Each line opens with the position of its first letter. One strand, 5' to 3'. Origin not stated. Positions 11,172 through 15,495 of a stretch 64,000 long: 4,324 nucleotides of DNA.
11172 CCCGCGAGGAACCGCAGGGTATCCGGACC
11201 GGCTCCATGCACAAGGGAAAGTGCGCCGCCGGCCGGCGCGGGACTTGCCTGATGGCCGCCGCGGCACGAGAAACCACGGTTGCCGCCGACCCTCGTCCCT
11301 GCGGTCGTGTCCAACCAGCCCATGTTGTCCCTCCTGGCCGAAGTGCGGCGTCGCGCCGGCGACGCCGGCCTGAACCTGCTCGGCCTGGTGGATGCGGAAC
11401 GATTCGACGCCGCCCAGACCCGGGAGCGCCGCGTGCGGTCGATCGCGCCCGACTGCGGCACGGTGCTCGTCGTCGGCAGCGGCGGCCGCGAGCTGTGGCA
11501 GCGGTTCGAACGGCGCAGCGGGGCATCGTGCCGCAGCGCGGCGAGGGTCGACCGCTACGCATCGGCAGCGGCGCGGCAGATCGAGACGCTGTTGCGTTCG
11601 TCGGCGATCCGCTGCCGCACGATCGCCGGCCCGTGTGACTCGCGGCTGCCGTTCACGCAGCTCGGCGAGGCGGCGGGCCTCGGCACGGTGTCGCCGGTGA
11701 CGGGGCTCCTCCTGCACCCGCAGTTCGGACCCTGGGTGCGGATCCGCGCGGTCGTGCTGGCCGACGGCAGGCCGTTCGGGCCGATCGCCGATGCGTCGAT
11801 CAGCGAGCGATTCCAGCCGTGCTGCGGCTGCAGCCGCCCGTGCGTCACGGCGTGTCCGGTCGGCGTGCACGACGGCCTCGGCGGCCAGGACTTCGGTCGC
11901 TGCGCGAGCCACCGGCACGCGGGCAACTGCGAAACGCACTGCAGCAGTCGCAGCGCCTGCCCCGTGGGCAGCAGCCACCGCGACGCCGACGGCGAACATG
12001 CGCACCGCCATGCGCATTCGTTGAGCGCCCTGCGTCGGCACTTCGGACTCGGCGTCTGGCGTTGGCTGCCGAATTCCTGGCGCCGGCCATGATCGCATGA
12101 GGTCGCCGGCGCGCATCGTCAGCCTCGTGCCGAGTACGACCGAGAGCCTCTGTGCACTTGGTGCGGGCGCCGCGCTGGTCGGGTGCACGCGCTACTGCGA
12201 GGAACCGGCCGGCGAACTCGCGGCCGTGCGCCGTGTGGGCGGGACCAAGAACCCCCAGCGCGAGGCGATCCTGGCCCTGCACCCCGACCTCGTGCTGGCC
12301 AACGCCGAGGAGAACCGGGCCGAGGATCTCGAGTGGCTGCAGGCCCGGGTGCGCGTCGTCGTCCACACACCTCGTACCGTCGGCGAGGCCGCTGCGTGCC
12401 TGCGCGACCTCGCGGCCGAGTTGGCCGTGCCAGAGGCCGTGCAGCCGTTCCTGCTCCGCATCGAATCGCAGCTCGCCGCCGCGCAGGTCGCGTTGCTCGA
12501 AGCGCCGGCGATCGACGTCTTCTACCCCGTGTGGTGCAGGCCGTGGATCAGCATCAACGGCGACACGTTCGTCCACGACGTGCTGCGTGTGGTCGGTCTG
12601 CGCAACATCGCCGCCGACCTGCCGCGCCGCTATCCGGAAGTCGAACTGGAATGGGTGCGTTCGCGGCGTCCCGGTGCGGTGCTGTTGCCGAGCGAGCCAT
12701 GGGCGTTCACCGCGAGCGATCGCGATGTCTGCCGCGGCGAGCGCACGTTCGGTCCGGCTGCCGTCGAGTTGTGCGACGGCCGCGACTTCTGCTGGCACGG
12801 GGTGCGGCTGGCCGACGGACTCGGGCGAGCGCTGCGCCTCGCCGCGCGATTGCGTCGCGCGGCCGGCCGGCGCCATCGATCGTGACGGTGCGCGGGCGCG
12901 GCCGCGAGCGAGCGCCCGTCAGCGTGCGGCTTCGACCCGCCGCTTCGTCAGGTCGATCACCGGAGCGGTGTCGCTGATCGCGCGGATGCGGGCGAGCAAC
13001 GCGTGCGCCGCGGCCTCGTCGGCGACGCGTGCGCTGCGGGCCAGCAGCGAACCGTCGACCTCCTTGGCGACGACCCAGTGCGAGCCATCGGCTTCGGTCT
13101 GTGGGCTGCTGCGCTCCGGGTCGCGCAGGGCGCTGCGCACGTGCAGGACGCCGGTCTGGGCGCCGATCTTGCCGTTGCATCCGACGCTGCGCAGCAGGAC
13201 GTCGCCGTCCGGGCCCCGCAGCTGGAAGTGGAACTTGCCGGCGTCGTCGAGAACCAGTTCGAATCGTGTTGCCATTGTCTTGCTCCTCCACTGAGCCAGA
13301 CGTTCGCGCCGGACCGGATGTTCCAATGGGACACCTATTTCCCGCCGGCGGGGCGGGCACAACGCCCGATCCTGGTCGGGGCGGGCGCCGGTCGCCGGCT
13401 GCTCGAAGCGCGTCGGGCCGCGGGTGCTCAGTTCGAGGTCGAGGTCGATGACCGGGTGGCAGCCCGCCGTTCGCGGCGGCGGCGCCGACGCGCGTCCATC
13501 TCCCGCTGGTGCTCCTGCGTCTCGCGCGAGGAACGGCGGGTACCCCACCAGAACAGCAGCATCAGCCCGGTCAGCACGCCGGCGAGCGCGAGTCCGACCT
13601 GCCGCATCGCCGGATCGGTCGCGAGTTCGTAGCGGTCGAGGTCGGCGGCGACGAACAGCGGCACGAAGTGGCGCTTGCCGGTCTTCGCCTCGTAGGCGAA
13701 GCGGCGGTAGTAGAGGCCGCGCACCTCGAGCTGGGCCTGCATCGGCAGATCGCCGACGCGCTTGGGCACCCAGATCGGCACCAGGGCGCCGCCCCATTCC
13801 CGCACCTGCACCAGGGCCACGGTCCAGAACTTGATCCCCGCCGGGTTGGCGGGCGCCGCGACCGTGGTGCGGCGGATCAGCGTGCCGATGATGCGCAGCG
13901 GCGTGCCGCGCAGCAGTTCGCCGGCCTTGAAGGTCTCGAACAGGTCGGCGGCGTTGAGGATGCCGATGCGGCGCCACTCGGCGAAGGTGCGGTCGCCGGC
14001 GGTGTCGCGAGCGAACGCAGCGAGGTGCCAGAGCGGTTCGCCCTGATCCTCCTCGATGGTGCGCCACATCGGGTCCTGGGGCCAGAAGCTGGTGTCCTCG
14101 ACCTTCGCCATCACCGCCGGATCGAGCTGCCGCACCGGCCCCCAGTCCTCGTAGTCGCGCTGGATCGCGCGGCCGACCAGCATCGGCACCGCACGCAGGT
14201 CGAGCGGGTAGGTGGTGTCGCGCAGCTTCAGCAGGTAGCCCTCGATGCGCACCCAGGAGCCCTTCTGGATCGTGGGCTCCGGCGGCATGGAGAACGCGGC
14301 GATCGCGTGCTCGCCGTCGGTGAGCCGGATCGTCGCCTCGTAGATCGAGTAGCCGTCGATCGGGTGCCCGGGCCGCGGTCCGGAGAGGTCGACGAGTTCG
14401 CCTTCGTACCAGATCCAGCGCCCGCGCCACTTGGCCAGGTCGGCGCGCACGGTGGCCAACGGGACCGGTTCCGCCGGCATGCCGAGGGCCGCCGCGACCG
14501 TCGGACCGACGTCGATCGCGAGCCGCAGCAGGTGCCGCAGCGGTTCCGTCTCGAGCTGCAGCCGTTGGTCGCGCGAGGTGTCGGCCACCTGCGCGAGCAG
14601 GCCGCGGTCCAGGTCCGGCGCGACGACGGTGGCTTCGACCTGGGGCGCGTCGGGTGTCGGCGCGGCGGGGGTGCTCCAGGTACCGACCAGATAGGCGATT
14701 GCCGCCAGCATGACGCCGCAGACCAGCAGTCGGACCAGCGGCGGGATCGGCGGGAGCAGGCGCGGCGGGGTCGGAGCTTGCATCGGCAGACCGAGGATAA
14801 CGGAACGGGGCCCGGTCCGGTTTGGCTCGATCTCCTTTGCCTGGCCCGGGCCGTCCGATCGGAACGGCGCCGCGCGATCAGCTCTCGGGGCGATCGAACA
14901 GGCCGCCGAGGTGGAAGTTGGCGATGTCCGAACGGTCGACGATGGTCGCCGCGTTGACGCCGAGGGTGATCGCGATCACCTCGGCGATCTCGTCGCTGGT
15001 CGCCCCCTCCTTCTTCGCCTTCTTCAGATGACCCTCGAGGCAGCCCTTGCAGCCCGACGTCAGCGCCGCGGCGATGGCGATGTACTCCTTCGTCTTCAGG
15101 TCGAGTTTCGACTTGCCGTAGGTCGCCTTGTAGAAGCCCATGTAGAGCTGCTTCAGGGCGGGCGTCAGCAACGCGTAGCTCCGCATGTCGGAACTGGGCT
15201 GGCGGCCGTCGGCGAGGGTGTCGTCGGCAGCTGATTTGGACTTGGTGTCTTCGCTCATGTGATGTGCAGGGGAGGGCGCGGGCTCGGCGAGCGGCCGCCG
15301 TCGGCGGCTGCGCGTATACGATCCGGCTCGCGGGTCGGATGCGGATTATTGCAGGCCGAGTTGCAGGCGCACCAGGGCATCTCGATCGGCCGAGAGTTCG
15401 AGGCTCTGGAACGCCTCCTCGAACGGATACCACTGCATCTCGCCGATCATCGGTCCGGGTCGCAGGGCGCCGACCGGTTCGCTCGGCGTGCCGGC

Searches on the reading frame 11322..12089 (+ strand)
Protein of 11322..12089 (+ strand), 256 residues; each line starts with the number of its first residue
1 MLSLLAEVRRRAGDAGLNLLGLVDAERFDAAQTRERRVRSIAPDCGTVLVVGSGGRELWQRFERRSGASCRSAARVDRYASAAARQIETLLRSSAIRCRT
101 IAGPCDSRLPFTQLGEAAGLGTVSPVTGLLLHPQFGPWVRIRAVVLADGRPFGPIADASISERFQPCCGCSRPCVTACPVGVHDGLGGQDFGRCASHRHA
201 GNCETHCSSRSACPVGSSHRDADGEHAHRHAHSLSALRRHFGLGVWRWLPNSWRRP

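Call 6: search_protein_families(library=pfam, proteins=[window:11322-12089:+], max_evalue=0.01)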
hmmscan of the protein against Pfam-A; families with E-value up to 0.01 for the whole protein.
window:11322-12089:+ (256 aa): 0 families

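Call 7: search_protein_families(library=ncbifam, proteins=[window:11322-12089:+], max_evalue=0.01)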
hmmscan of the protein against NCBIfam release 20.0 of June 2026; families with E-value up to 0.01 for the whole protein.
window:11322-12089:+ (256 aa): 0 families

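Call 49: search_solved_structures(query=A4, max_evalue=10, show_alignments=2)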
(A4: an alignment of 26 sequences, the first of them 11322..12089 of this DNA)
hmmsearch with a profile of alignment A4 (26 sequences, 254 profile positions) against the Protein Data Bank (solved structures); distinct sequences matched with E-value up to 10: 16.
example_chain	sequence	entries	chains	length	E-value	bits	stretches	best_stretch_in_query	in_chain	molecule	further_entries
5d08_A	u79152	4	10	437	3.2e-05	27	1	41-196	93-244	Epoxyqueuosine reductase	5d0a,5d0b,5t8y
4ras_A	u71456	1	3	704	0.0025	20.8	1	45-219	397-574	Oxidoreductase, NAD-binding/iron-sulfur cluster-binding protein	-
6zxu_A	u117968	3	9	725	0.0027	20.7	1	45-219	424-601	Oxidoreductase, NAD-binding/iron-sulfur cluster-binding protein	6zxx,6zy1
6zy0_A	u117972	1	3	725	0.003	20.6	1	45-219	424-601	Oxidoreductase, NAD-binding/iron-sulfur cluster-binding protein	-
2g3w_A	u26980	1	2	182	0.14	15.1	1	27-108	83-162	hypothetical protein XAC2396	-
9mrs_A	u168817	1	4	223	0.14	15.1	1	126-149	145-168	Cyanocobalamin reductase / alkylcobalamin dealkylase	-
3sc0_A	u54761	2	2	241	0.15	15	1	126-149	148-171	Methylmalonic aciduria and homocystinuria type C protein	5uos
7wuz_A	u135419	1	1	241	0.15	15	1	126-149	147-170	Cyanocobalamin reductase / alkylcobalamin dealkylase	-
3sbz_A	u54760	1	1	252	0.16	14.9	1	126-149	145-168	Methylmalonic aciduria and homocystinuria type C protein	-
3som_A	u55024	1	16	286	0.2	14.6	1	126-149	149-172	Methylmalonic aciduria and homocystinuria type C protein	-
3sby_A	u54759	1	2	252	0.25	14.3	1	126-149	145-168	Methylmalonic aciduria and homocystinuria type C protein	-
7d3u_G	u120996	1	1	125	0.43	13.5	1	109-154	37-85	Monovalent Na+/H+ antiporter subunit G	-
5dle_A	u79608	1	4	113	0.85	12.5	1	195-234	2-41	Pts system, fructose-specific iiabc component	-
7koe_D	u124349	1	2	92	1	12.2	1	155-217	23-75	Ferredoxin-like protein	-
5d6s_A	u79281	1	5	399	1.7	11.5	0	166-202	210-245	Epoxyqueuosine reductase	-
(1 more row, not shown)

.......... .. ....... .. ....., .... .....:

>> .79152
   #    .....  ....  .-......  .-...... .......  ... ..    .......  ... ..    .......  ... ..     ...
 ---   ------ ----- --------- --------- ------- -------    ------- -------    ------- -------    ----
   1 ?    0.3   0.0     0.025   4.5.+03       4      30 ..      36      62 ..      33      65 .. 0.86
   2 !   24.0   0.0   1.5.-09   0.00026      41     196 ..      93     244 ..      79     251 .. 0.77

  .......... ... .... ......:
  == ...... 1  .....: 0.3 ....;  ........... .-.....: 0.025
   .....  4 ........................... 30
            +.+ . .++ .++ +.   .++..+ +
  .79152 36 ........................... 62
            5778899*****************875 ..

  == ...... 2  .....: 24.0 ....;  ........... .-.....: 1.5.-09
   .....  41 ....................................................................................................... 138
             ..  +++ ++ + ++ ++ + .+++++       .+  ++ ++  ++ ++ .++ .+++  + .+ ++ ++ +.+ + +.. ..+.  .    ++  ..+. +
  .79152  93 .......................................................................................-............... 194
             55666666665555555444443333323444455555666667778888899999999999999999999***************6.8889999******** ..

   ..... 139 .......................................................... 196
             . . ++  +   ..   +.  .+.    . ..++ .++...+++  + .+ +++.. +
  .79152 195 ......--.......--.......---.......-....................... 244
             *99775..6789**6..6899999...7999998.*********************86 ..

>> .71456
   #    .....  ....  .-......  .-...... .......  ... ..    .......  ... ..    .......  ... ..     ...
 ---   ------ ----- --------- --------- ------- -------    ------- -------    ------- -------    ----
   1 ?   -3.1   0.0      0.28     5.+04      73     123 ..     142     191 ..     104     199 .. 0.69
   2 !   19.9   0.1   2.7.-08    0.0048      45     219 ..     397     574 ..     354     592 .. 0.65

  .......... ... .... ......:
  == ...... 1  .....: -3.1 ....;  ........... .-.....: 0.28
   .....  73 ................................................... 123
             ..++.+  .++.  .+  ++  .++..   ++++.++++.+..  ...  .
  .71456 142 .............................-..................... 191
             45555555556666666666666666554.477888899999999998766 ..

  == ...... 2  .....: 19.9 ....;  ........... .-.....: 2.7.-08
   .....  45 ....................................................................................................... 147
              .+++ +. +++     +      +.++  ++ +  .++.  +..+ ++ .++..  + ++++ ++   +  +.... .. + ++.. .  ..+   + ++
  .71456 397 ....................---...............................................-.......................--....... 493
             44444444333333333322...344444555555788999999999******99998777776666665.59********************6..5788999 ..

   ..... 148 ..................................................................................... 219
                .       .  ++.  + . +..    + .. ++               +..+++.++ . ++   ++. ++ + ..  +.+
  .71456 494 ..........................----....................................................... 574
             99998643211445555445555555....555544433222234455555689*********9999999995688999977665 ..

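Call 50: search_protein_families(library=pfam, alignment_id=A4, max_evalue=1)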
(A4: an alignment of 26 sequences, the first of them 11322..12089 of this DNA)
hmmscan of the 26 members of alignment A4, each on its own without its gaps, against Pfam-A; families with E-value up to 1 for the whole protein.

A. member 1, window:11322-12089:+ (256 aa): 0 families

B. families by the number of members that match (of 26 scanned): 10 families
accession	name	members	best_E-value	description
PF16690.10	MMACHC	3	0.0054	Methylmalonic aciduria and homocystinuria type C family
PF16070.11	Ig_TMEM132_4th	2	0.18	TMEM132 fourth domain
PF12279.13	DUF3619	1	0.0098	Protein of unknown function (DUF3619)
PF13439.12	Glyco_transf_4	1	0.045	Glycosyltransferase Family 4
PF15281.11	Consortin_C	1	0.097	Consortin C-terminus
PF20660.2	DUF6812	1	0.16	Family of unknown function (DUF6812)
PF25160.1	LdpA_Fe-S-bd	1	0.35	LdpA Fe-S cluster-binding domain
PF14444.12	S1-like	1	0.35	S1-like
PF13187.11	Fer4_9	1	0.74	4Fe-4S dicluster domain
PF12837.12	Fer4_6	1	0.88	4Fe-4S binding domain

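Call 81: search_protein_families(library=ncbifam, alignment_id=A4, max_evalue=1)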
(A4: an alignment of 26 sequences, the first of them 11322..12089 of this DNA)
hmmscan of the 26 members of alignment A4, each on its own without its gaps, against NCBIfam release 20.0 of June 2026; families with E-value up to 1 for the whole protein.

A. member 1, window:11322-12089:+ (256 aa): 1 family
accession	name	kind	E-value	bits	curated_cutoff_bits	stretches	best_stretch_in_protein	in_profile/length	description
TIGR00276.1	TIGR00276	equivalog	0.094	11.7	200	1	112-196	134-209/337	tRNA epoxyqueuosine(34) reductase QueG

B. families by the number of members that match (of 26 scanned): 9 families
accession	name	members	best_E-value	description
TIGR00276.1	TIGR00276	13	0.00016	tRNA epoxyqueuosine(34) reductase QueG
TIGR02486.1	RDH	3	0.012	reductive dehalogenase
NF051881.1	StressantisigmaChrR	1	0.0056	cadmium/peroxide/UV radiation responsive anti-sigma factor ChrR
NF002189.0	PRK01045.1-3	1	0.013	4-hydroxy-3-methylbut-2-enyl diphosphate reductase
TIGR02288.1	PaaN_2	1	0.069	phenylacetic acid degradation protein PaaN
NF047870.1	PKS_KR_start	1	0.11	KR prefix domain-containing protein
TIGR03048.1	PS_I_psaC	1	0.21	photosystem I iron-sulfur center protein PsaC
NF004621.0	PRK05957.1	1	0.28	pyridoxal phosphate-dependent aminotransferase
TIGR04041.1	activase_YjjW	1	0.35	YjjW family glycine radical enzyme activase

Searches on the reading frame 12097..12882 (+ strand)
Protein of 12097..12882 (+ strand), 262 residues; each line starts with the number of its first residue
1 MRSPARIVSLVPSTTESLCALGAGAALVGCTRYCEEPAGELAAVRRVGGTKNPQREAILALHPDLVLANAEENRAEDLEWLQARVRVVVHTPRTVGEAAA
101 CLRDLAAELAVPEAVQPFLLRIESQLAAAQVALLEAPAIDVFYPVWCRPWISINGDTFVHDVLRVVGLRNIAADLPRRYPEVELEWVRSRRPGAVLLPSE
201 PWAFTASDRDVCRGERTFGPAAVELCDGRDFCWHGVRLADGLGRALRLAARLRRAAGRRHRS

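Call 6: search_protein_families(library=pfam, proteins=[window:12097-12882:+], max_evalue=0.01)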
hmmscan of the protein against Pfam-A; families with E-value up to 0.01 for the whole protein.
window:12097-12882:+ (262 aa): 1 family
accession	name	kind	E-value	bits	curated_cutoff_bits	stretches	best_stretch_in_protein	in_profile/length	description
PF01497.23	Peripla_BP_2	-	9.3e-17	61.6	27.5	1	7-196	1-196/235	Periplasmic binding protein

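Call 7: search_protein_families(library=ncbifam, proteins=[window:12097-12882:+], max_evalue=0.01)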
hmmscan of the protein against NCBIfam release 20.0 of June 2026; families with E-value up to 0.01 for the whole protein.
window:12097-12882:+ (262 aa): 4 families
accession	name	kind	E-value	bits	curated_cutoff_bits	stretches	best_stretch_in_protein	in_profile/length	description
NF038402.1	TroA_like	subfamily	1.9e-50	171.5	30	1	6-235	1-218/219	helical backbone metal receptor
NF002894.0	PRK03379.1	equivalog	1.5e-17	63.6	234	1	5-198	24-215/266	vitamin B12 ABC transporter substrate-binding protein BtuF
TIGR04281.1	peripla_PGF_1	equivalog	8.8e-14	51.4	325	1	3-200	20-218/330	PGF-CTERM-anchored ABC transporter substrate-binding protein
TIGR03868.1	F420-O_ABCperi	hypoth_equivalog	2.5e-10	40.1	392.4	1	3-76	16-92/287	putative F420-0 ABC transporter substrate-binding protein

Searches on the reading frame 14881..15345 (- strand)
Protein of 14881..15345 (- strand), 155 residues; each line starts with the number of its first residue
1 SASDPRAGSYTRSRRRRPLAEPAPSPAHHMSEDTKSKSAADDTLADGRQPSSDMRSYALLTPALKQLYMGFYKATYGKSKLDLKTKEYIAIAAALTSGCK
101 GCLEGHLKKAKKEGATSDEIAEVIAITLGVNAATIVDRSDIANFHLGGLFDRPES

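Call 80: search_protein_families(library=pfam, proteins=[window:14881-15345:-], max_evalue=0.0001)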
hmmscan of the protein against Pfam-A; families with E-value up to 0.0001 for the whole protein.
window:14881-15345:- (155 aa): 1 family
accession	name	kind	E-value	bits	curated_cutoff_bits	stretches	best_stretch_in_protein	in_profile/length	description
PF02627.25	CMD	-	3.4e-18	65.8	23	1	62-127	1-66/84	Carboxymuconolactone decarboxylase family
